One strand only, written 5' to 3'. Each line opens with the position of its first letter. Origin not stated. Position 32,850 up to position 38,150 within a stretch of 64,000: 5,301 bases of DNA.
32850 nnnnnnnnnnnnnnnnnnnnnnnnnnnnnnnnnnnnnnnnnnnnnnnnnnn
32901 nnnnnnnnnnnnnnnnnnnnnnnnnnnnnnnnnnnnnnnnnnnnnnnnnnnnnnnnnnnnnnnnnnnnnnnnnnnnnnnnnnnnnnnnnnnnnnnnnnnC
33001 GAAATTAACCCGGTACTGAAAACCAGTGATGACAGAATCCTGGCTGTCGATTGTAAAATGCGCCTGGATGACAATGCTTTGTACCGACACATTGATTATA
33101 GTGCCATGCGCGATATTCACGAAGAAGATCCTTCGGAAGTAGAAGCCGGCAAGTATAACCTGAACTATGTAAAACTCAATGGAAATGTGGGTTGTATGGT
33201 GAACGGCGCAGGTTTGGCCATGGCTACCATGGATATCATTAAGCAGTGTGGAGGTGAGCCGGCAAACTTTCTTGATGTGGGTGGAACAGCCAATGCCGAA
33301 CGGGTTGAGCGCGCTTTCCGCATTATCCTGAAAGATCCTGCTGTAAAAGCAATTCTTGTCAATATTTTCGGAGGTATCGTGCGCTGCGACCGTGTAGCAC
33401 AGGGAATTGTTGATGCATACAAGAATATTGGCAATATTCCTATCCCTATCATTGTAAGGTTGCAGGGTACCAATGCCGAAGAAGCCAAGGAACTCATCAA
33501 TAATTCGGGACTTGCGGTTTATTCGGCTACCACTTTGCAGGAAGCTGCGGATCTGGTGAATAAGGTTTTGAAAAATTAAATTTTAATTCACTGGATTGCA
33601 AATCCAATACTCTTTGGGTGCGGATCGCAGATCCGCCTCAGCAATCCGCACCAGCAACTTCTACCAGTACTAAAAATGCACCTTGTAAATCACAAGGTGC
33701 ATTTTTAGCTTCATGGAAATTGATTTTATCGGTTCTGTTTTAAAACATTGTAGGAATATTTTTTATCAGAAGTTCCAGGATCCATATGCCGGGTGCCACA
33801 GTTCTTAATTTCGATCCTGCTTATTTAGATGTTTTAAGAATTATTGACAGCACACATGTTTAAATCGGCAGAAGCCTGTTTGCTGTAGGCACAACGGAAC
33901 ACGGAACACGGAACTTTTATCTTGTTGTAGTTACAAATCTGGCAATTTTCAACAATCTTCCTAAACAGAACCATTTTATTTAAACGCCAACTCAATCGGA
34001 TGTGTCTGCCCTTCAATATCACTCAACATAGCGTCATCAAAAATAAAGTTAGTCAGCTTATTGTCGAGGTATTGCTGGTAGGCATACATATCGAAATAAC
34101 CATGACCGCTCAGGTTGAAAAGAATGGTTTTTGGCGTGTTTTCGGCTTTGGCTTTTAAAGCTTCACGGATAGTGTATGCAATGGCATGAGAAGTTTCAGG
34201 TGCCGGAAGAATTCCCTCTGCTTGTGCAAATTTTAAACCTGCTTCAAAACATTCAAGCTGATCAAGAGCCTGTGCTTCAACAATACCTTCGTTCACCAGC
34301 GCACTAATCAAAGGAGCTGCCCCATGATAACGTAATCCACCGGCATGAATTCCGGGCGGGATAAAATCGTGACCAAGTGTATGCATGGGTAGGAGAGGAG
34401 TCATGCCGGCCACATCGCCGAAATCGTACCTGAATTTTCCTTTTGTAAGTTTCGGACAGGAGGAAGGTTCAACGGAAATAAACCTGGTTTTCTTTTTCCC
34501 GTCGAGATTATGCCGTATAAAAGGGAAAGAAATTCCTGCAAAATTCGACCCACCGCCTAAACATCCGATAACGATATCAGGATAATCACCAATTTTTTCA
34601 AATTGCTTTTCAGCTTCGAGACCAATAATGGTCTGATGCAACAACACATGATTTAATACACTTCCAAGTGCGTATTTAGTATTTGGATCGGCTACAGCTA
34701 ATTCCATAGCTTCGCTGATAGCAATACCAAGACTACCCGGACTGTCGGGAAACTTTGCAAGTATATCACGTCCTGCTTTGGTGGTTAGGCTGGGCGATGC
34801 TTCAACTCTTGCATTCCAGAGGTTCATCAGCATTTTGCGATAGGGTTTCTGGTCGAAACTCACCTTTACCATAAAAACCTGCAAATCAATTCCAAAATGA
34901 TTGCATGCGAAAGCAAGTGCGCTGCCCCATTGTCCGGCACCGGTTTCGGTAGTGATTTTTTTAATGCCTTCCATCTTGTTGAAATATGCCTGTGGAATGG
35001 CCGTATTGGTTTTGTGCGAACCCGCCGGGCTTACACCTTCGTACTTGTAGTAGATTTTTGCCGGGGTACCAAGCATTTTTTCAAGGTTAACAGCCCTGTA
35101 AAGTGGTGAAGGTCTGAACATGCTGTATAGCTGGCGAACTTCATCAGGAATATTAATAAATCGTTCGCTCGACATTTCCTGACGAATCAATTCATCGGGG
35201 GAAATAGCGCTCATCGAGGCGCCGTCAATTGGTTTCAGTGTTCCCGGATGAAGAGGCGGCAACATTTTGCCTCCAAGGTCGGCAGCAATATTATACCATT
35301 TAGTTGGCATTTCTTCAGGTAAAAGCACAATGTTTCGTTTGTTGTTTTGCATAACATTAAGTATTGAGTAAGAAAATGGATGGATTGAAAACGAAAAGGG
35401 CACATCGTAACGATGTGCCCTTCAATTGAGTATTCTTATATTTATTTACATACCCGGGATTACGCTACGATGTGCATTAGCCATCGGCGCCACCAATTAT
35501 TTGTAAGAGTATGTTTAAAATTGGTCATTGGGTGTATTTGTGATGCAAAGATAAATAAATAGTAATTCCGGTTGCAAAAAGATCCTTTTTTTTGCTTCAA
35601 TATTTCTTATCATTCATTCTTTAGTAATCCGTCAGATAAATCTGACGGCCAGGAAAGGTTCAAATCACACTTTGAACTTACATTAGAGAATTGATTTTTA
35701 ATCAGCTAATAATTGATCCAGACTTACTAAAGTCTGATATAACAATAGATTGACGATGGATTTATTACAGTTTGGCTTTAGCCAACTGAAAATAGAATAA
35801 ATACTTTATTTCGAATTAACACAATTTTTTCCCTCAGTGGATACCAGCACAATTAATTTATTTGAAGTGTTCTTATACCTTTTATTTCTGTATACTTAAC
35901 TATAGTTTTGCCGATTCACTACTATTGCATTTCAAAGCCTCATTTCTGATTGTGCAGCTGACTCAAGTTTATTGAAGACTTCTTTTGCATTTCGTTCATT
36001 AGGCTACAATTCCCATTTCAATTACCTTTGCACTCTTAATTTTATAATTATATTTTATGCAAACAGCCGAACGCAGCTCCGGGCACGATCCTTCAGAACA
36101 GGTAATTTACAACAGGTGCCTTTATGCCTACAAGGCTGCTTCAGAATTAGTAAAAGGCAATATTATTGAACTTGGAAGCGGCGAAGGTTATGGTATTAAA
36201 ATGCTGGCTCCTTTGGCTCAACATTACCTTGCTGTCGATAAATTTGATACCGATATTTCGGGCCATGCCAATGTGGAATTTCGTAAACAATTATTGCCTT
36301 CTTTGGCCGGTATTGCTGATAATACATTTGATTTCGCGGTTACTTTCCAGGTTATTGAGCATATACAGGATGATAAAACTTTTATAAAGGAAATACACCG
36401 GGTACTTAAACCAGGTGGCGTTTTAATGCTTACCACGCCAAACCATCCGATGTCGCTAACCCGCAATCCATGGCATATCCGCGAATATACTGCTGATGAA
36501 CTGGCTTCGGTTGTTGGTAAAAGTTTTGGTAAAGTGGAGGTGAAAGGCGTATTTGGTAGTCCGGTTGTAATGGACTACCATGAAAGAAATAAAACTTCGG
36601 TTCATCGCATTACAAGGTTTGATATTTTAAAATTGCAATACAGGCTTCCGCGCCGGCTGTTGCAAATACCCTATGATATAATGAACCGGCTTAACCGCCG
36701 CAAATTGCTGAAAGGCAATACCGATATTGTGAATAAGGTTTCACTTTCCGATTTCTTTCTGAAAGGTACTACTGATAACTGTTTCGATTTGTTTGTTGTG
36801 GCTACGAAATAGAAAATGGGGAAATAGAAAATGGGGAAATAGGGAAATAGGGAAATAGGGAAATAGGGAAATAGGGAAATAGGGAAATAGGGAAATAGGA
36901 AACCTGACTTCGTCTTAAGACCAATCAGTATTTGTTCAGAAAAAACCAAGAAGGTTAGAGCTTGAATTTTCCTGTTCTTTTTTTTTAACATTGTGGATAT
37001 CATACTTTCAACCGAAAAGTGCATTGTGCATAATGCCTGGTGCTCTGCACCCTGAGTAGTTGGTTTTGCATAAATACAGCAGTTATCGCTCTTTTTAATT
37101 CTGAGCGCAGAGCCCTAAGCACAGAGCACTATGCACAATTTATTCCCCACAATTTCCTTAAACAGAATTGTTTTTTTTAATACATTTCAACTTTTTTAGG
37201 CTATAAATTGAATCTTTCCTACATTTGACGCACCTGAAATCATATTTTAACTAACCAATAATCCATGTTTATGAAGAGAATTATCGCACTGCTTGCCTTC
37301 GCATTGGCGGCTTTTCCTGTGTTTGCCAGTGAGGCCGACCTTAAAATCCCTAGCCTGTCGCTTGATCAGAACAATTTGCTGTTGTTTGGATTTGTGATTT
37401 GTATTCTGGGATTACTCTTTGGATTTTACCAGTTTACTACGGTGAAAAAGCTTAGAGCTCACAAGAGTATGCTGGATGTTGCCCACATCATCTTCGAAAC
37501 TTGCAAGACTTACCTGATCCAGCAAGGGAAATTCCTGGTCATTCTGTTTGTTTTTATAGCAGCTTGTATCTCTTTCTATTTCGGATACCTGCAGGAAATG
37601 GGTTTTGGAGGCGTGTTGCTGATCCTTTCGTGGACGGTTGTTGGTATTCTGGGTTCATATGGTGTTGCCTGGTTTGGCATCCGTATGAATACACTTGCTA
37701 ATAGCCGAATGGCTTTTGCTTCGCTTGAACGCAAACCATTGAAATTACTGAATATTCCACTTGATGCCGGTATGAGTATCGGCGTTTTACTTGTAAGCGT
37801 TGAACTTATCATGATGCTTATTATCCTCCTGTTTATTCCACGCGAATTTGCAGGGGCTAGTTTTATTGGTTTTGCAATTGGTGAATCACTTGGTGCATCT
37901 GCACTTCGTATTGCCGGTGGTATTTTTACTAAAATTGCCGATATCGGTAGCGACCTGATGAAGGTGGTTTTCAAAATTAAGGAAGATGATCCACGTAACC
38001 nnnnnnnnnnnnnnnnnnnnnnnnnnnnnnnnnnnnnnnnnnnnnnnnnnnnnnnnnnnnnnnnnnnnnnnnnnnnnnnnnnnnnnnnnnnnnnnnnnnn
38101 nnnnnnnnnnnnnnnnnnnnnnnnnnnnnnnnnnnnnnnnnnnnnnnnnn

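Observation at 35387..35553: Unannotated Trp-codon leader peptide plus terminator: ribosome-mediated attenuator in front of a stand-alone trpB2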

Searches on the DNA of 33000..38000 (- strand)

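Call 3: search_rna_families(source=window, start=33000, end=38000, threshold=evalue, max_evalue=10, show_alignments=3)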
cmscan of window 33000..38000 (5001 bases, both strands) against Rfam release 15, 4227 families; matches with E-value up to 10: 7.
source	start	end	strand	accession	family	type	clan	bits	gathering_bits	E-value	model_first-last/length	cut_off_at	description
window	33660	33726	+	RF02445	SpR14_sRNA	Gene; sRNA;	-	32.6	50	0.069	1-80/80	no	Streptococcus sRNA SpR14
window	35319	35398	+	RF02153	NBR2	Gene; lncRNA;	-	23.3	40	3.7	1-63/63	no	Neighbour of BRCA1 gene 2 converved region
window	33668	33847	-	RF02073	STnc260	Gene; sRNA;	-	21.9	100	6.8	1-176/176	no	Salmonella enterica sRNA STnc260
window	36934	37017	-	RF01183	SNORD19B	Gene; snRNA; snoRNA; CD-box;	CL00048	21.7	50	6.4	1-84/84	no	Small nucleolar RNA SNORD19B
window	33670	33708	+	RF03999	mir-7883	Gene; miRNA;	-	21.5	50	1.6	8-50/57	no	mir-7883 microRNA precursor family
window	33663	33765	-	RF00125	IS128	Gene; sRNA;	-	18.8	80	1.6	84-204/209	no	IS128 RNA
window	35481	35516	+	RF00032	Histone3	Cis-reg;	-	15.7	34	2.6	1-46/46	no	Histone 3' UTR stem-loop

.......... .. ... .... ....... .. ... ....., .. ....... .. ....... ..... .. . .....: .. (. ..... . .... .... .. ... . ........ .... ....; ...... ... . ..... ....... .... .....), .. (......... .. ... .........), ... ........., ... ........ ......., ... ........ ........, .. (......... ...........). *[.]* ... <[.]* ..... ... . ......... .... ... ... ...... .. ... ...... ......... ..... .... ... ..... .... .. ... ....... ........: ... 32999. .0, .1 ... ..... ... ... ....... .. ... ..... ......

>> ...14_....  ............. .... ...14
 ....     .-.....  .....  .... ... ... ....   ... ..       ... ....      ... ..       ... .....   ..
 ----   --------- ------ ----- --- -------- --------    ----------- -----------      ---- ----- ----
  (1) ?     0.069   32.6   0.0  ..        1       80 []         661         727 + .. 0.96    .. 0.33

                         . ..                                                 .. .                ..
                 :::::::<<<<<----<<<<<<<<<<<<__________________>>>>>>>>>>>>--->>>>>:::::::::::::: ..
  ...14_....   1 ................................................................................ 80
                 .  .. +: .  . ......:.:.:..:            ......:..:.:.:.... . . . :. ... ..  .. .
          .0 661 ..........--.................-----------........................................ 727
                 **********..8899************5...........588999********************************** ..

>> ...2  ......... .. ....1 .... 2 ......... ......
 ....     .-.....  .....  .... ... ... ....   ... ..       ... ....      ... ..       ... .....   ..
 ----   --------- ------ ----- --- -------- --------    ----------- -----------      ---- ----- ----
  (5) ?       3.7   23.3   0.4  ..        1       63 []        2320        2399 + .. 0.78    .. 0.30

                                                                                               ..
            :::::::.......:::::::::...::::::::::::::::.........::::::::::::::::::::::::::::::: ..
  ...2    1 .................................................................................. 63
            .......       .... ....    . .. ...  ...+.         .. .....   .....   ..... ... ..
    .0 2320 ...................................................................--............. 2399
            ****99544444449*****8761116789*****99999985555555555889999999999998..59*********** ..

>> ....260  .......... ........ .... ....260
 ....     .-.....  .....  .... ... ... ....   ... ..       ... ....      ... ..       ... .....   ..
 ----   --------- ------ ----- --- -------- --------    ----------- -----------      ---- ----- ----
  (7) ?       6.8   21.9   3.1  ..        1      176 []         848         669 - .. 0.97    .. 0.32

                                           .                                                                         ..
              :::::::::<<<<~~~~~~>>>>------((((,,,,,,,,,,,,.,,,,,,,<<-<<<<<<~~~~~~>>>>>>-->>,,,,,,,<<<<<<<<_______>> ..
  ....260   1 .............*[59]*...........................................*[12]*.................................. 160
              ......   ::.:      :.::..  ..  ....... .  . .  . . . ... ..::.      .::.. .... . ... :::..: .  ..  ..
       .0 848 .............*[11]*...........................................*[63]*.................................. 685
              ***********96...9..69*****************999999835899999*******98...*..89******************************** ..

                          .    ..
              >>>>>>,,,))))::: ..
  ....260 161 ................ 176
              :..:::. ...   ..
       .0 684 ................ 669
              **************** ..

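Call 30: search_rna_families(sources=[L069, L075, L079, L077, L072, L074, L076, L080, L052, L041, L026, L027, L031, L023, L059, L001], threshold=gathering)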
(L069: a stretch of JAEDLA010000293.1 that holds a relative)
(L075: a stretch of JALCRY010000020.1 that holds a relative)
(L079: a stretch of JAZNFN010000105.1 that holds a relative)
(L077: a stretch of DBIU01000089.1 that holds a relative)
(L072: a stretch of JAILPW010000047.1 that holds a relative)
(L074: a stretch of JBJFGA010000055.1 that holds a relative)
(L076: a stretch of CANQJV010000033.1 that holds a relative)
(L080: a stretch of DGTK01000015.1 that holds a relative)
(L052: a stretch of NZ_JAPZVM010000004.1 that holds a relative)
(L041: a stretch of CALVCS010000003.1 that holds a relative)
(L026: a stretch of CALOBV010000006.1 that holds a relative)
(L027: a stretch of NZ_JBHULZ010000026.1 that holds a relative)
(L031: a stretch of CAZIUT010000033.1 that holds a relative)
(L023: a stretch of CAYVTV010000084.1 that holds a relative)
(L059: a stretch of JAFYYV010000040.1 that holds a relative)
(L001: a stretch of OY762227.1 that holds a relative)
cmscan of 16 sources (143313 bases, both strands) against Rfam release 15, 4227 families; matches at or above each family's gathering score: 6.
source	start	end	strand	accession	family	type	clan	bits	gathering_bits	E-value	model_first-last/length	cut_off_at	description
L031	6455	6630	+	RF01693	Bacteroidales-1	Gene; sRNA;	-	118.7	60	9.8e-19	1-172/179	3'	Bacteroidales-1 6S-Bacteroidales RNA suggested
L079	593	829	+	RF00230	T-box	Cis-reg; leader;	-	118.2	93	3.4e-25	1-219/219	no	T-box leader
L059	7305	7410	+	RF03026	RT-5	Gene; sRNA;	-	88.2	45.7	8.4e-16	1-104/104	no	RT-5 RNA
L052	6563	6634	+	RF00005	tRNA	Gene; tRNA;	CL00001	58.8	29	8.2e-10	1-71/71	no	tRNA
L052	6674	6745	+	RF00005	tRNA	Gene; tRNA;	CL00001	58.8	29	8.2e-10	1-71/71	no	tRNA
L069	1713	1790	+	RF03136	S10-Clostridia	Cis-reg; leader;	-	49.5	35.1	1.1e-06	1-81/81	no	S10-Clostridia ribosomal protein leader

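Call 40: search_rna_families(source=window, start=35340, end=35600, threshold=evalue, max_evalue=10, show_alignments=4)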
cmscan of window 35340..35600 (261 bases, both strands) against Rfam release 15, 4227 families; matches with E-value up to 10: 10.
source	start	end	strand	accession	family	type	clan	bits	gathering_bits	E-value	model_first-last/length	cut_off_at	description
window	35342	35429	+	RF04182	GibS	Gene; sRNA;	-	20.5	115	0.87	1-142/142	no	GibS sRNA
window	35340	35430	+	RF00018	CsrB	Gene; sRNA;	CL00106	17.1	71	0.0056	223-356/356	5'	CsrB/RsmB RNA family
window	35400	35474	+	RF03749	MIR2617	Gene; miRNA;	-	16.4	46.5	3.7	1-86/86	no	MIR2617 microRNA precursor family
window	35481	35516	+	RF00032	Histone3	Cis-reg;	-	15.7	34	0.14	1-46/46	no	Histone 3' UTR stem-loop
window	35342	35430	+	RF04319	BTncRNA_FopS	Gene; sRNA;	-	15.7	56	4.3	1-71/71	no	Bacteroidetes FopS (family of paralogous sRNAs)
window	35340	35450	+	RF01464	rliA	Gene; sRNA;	-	14.8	50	0.94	84-224/224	5'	Listeria sRNA rliA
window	35390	35501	-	RF00513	Trp_leader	Cis-reg; leader;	-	14.8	41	1.9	1-100/100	no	Tryptophan operon leader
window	35388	35555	-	RF02079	STnc180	Gene; sRNA;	-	14.1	50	1.5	1-208/208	no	Enterobacterial sRNA STnc180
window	35585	35600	+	RF00037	IRE_I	Cis-reg;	-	12.4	34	8.9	1-16/36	3'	Iron response element I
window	35380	35428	+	RF00617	cHP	Cis-reg;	CL00129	12.2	40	6.5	1-45/45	no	Flavivirus capsid hairpin cHP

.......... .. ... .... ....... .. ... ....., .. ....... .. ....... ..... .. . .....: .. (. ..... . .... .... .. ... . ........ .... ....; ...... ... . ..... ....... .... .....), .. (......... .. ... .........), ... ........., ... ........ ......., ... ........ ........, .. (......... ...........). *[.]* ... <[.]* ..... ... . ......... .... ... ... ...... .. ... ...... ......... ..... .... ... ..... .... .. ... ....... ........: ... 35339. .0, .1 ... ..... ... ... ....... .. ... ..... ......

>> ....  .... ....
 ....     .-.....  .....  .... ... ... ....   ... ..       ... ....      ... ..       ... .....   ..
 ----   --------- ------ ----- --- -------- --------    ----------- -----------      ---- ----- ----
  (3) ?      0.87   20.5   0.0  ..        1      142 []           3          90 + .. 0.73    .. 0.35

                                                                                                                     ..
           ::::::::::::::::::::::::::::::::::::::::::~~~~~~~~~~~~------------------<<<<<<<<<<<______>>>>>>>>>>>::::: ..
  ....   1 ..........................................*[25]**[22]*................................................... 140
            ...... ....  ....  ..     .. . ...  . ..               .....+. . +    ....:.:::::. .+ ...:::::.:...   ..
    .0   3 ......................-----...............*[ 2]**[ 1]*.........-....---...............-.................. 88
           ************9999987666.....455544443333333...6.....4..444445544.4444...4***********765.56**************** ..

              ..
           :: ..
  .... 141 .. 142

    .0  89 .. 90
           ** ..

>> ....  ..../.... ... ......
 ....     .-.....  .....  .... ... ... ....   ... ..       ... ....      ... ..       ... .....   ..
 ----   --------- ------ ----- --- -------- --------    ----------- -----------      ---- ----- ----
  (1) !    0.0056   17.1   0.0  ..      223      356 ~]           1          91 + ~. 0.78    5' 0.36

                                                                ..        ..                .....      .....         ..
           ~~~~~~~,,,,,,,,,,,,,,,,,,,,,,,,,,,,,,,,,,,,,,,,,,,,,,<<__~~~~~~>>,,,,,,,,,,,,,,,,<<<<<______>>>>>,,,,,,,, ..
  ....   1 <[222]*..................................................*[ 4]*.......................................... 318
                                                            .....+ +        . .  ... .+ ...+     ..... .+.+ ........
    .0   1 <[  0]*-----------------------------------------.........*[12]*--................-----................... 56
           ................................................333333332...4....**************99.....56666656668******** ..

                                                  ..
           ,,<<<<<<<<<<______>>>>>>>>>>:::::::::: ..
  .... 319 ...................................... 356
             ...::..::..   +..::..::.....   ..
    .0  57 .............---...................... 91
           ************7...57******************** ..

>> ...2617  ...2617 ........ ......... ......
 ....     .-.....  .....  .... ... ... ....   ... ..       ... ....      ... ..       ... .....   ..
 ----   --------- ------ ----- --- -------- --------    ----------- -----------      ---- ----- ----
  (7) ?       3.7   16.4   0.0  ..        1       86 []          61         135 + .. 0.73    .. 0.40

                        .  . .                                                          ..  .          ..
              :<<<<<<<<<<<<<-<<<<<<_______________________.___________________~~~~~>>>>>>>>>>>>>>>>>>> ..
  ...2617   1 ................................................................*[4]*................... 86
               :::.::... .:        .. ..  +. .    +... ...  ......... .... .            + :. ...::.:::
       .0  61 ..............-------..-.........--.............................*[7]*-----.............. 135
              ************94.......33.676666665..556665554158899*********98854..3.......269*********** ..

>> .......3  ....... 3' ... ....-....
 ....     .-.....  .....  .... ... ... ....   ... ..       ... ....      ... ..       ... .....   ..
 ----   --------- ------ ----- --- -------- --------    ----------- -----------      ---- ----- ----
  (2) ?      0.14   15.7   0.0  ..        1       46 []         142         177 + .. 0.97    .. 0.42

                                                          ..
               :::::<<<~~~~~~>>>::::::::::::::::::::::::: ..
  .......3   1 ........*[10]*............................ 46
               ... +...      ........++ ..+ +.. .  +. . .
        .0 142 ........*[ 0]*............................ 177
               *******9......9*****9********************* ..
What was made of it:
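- On Rfam RF00513 Trp_leader (enterobacterial): 14.8 bits, E = 1.9, at 35390-35501 on the minus strand (call 40).
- Closest known: Enterobacterial trp operon leader trpL. Different: No homology: 14.8 bits against a cut-off of 41, E = 1.9 (call 40).
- There is no T-box or other Rfam hit on the leader at E of 10 or less (calls 3, 40).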
